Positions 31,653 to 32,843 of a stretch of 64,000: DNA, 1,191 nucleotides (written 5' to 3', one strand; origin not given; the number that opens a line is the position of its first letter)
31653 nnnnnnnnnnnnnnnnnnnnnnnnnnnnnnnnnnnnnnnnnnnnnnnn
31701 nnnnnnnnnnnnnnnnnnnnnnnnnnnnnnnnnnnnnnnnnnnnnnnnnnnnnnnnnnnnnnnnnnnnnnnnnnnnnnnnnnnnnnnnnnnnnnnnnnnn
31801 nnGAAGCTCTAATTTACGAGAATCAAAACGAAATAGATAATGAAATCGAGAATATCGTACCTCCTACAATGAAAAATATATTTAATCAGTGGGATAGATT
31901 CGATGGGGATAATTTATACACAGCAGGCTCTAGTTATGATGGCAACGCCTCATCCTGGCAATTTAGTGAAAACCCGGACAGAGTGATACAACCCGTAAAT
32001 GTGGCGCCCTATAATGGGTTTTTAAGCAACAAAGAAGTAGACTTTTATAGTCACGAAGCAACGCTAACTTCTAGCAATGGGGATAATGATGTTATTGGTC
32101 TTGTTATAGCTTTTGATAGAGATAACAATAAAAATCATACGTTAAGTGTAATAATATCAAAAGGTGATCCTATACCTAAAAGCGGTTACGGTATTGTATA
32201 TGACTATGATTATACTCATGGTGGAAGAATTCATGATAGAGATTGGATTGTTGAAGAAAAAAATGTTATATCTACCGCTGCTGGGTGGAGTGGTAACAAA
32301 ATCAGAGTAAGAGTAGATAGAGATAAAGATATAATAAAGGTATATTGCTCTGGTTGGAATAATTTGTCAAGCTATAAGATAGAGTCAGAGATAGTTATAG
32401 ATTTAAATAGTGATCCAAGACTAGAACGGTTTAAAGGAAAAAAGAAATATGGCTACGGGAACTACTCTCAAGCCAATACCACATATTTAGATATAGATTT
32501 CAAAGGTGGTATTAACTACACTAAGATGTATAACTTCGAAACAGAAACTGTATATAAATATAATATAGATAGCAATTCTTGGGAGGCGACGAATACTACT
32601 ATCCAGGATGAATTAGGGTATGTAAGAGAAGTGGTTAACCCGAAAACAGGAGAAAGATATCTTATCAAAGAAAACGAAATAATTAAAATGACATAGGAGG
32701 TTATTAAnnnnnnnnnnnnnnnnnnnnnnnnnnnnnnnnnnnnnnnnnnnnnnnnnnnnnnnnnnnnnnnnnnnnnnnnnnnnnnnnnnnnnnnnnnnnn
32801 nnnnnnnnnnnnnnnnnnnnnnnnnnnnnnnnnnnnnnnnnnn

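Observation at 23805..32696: Tandem ~4–5 kb segmental duplication of a tail protein carrying enzyme-like domains (SGNH/GATase1-like)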

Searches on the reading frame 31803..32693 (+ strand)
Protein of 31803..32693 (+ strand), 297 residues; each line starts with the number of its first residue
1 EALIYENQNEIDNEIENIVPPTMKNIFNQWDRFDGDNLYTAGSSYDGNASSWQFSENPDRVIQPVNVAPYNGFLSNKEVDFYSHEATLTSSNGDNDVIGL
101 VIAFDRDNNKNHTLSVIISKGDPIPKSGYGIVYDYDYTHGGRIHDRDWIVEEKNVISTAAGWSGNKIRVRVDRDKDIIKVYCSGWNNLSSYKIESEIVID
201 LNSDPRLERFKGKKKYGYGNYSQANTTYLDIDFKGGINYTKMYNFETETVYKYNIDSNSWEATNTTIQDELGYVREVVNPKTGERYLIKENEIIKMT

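Call 60: find_homologous_proteins(query=window:31803-32693:+, max_evalue=0.001)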
Query window:31803-32693:+ (297 aa): 1 proteins with E <= 0.001 among 510 candidates.
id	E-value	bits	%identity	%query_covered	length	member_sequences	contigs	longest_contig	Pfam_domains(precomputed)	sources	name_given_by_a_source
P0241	2.8e-52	196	38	100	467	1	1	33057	-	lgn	-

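Call 71: search_protein_representatives(alignment_id=A4)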
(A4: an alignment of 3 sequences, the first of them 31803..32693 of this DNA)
Query: 3 sequences, 350 profile positions. Proteins with E-value up to 0.001 (for the whole library): 1102; up to 1e-10: 921; up to 1e-30: 396. The best 150 are listed.
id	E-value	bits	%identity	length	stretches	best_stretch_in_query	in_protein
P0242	3.1e-164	562.6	-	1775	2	42-350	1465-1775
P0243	8.1e-116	403.4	-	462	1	2-349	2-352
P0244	1.2e-111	389.7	-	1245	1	35-350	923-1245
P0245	2.1e-93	329.7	-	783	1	55-347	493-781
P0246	1.2e-88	314.0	-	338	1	53-346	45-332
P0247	4.1e-88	312.3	-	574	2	54-347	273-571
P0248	4.4e-88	312.2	-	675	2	55-346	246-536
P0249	5.0e-88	312.0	-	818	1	4-346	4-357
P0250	1.7e-86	306.9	-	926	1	45-337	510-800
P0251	9.4e-86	304.5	-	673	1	66-347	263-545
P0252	2.3e-85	303.2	-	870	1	55-346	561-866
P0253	3.9e-85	302.5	-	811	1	3-348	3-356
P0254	5.2e-83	295.5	-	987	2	65-310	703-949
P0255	1.7e-81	290.5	-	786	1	55-346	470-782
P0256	6.9e-80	285.2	-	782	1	1-337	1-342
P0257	3.5e-78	279.6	-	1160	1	71-346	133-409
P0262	1.1e-72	261.5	-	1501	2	29-344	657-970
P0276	1.2e-66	241.7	-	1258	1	56-349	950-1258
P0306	4.9e-58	213.4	-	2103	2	71-334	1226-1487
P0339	3.2e-52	194.3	-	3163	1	55-344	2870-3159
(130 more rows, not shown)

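Call 74: find_encoding_contigs(protein=P0242, flank=10000, max_places=5)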
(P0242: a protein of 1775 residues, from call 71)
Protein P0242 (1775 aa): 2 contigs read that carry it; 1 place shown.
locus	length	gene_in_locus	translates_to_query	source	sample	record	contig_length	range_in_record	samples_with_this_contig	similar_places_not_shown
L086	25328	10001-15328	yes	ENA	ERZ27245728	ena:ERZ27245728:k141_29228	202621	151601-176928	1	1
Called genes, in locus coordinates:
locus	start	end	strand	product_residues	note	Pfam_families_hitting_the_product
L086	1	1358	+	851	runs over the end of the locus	-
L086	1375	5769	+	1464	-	PF19789:DUF6273 (weak), PF19077:Big_13 (faint), PF24893:DUF7743 (faint), PF00041:fn3 (weak)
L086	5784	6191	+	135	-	-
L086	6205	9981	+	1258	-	PF17803:Cadherin_4 (faint), PF17892:Cadherin_5 (faint), PF17963:Big_9 (weak)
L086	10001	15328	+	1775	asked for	PF17892:Cadherin_5 (faint), PF00041:fn3 (weak), PF17963:Big_9 (weak)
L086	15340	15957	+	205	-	PF21939:Gp10_C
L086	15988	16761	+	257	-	-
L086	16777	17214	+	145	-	-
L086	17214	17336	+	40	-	-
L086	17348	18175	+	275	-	-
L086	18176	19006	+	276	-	PF21939:Gp10_C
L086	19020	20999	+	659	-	-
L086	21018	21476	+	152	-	-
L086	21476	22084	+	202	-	-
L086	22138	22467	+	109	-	PF00565:SNase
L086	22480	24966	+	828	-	-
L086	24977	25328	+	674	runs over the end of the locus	-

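Call 84: search_solved_structures(query=A5, max_evalue=10)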
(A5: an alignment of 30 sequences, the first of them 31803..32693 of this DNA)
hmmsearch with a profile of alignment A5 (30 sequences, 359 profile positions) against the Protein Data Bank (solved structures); distinct sequences matched with E-value up to 10: 2.
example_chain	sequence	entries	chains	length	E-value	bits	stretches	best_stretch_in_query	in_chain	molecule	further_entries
3hfq_A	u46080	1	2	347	1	11.6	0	301-347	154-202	uncharacterized protein lp_2219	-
1ab0_A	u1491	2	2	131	1.5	11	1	177-244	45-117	ADIPOCYTE LIPID BINDING PROTEIN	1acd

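Call 85: search_protein_families(library=pfam, alignment_id=A5, max_evalue=0.01)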
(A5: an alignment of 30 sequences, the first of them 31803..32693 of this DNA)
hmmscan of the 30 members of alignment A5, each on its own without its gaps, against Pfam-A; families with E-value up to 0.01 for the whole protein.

A. member 1, window:31803-32693:+ (297 aa): 0 families

B. families by the number of members that match (of 30 scanned): 3 families
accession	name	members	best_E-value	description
PF17963.7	Big_9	2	1.5e-10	Bacterial Ig domain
PF17892.7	Cadherin_5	2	6.8e-07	Cadherin-like domain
PF05365.17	UCR_UQCRX_QCR9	1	0.0076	Ubiquinol-cytochrome C reductase, UQCRX/QCR9 like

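Call 86: list_cluster_members(proteins=[P0242, P0244, P0245, P0246, P0249, P0250, P0257, P0262, P0306, P0339])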
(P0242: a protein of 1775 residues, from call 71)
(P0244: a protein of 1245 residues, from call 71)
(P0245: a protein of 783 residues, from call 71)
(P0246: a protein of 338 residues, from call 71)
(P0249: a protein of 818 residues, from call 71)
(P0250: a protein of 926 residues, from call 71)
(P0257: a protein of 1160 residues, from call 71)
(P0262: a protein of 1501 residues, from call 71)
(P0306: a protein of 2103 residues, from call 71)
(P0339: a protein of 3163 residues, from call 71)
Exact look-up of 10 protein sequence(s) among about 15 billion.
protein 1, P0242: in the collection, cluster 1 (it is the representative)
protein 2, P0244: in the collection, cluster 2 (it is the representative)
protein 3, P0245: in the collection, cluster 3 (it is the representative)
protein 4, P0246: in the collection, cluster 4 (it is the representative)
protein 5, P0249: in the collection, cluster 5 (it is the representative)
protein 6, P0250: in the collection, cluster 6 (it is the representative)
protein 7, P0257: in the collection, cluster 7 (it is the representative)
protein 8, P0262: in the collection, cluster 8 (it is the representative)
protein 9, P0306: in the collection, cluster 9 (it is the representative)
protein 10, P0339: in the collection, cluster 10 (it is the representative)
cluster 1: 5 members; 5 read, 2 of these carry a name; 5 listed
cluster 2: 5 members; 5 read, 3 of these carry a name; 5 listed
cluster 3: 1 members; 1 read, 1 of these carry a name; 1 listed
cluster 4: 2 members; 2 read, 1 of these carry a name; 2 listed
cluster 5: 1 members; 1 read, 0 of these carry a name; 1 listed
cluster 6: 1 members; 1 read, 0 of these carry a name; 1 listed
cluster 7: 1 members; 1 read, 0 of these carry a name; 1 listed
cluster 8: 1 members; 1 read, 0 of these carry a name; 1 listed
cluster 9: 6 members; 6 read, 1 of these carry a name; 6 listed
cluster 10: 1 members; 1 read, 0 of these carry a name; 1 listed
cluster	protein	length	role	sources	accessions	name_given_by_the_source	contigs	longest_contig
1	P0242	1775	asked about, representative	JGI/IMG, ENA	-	-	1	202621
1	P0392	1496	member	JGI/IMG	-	hypothetical protein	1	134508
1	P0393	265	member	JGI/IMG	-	hypothetical protein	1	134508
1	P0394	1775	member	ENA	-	-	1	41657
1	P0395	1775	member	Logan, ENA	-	-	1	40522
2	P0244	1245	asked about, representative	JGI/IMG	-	-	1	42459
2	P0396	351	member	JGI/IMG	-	hypothetical protein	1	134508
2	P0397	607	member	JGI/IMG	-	hypothetical protein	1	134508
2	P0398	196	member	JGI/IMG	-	hypothetical protein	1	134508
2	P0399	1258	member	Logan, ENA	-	-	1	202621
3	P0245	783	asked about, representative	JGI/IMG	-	hypothetical protein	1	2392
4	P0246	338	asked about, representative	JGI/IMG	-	hypothetical protein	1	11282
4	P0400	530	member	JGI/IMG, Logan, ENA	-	-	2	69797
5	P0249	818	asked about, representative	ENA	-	-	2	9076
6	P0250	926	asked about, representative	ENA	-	-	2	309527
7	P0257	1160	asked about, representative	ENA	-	-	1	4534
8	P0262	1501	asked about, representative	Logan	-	-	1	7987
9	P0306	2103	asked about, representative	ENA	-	-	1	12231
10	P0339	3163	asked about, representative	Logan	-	-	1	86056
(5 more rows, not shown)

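Call 95: find_encoding_contigs(protein=P0394, flank=10000, max_places=3)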
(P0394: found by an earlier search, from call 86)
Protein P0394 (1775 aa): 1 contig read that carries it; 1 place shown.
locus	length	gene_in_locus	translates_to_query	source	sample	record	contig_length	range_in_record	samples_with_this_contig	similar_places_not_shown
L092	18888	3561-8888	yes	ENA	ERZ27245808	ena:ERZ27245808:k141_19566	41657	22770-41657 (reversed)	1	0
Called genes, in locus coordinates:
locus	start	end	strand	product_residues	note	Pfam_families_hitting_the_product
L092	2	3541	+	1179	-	?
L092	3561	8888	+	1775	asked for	PF17892:Cadherin_5 (faint), PF00041:fn3 (weak), PF17963:Big_9 (weak)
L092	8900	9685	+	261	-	PF21939:Gp10_C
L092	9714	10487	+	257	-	-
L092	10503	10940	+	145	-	-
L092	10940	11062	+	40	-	-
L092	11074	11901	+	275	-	-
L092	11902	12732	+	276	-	PF21939:Gp10_C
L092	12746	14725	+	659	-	-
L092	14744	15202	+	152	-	-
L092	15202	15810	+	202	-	-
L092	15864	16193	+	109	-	PF00565:SNase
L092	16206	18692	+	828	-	-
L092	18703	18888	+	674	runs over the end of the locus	-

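Call 101: search_protein_families(library=phrogs, alignment_id=A5, max_evalue=0.00001)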
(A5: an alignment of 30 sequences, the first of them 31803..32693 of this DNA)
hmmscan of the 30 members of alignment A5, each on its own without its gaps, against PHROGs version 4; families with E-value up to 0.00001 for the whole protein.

A. member 1, window:31803-32693:+ (297 aa): 4 families
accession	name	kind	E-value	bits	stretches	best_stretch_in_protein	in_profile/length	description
phrog_21285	-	head and packaging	9e-31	106.7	1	13-257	847-1089/2143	virion structural protein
phrog_33406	-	tail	6.3e-25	88.5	1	5-286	315-592/651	tail fiber protein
phrog_36886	-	unknown function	5e-24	85.9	1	3-293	289-576/605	-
phrog_8401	-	other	3.1e-23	81.2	1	2-291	3196-3460/4158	beta-propeller repeat protein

B. families by the number of members that match (of 30 scanned): 6 families
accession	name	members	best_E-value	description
phrog_36886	-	30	1.5e-82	-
phrog_33406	-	30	4.2e-67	tail fiber protein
phrog_21285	-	30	1.7e-48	virion structural protein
phrog_8401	-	5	4.9e-42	beta-propeller repeat protein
phrog_11065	-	2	1.4e-21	virion structural protein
phrog_7449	-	2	1.6e-10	-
